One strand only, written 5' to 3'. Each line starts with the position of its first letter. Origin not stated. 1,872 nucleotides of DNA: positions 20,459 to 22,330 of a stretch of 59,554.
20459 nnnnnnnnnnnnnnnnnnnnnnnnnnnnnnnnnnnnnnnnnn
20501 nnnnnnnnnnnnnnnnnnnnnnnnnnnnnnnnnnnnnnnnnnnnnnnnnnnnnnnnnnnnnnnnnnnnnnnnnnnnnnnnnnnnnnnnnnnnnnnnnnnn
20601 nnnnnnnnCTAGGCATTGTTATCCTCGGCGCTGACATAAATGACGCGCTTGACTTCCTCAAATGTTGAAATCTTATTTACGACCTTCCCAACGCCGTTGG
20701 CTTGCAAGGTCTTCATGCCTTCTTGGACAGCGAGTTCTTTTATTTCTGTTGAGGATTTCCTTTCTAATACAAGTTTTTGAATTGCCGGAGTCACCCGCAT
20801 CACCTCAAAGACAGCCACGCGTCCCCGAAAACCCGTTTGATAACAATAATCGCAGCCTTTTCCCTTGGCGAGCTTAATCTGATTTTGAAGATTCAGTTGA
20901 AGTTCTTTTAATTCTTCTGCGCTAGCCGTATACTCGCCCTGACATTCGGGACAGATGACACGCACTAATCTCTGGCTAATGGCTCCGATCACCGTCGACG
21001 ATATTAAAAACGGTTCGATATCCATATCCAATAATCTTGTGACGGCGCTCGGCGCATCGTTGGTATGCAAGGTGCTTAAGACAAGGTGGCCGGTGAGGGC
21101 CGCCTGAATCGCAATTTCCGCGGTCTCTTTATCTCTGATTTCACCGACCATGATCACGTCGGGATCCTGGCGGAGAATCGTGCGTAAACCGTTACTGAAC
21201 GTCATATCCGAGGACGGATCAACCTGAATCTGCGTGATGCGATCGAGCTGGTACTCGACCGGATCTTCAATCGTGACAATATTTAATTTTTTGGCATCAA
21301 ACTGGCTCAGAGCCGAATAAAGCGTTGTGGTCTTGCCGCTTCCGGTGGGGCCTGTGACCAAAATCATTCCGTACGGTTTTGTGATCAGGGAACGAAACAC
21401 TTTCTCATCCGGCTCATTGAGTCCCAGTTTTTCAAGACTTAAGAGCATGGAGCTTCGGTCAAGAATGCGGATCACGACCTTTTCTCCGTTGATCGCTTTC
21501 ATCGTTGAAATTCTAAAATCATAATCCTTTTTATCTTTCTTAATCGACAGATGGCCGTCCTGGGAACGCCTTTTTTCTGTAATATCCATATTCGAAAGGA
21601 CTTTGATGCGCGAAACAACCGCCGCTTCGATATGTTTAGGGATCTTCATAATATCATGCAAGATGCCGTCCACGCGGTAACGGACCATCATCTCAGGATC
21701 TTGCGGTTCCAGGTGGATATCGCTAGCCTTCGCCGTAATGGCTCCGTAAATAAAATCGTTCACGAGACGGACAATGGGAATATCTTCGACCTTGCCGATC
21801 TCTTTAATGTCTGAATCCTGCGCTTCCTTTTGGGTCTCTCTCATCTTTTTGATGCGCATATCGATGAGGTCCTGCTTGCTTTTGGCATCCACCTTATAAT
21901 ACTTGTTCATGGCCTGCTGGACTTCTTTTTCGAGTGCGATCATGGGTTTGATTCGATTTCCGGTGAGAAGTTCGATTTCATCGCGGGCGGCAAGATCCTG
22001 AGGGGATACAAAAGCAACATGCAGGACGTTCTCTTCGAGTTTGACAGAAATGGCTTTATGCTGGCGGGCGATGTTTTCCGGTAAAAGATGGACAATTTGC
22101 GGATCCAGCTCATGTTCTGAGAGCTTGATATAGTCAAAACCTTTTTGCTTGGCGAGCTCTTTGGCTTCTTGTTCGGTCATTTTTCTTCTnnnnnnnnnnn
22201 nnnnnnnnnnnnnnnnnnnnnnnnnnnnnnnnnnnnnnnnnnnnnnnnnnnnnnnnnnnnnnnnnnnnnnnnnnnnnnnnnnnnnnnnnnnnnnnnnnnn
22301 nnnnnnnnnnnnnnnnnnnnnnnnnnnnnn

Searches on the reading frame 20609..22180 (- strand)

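Call 7: search_protein_families(library=pfam, proteins=[window:20609-22180:-], max_evalue=0.001)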
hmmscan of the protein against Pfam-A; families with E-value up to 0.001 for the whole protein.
window:20609-22180:- (523 aa): 5 families
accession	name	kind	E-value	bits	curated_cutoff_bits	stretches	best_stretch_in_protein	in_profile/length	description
PF00437.27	T2SSE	-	2.6e-132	441.4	24.9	1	132-512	4-370/370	Type II/IV secretion system protein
PF05157.20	MshEN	-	5.5e-19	68.4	23.1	1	16-97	4-86/90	MshEN domain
PF13401.12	AAA_22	-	2.5e-05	25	27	1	270-337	5-56/130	AAA domain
PF25199.1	nSTAND_NTPase5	-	0.00047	20.4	34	0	267-317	38-89/145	Novel STAND NTPase 5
PF13191.12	AAA_16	-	0.00072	20.5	32.6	0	269-384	24-124/167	AAA ATPase domain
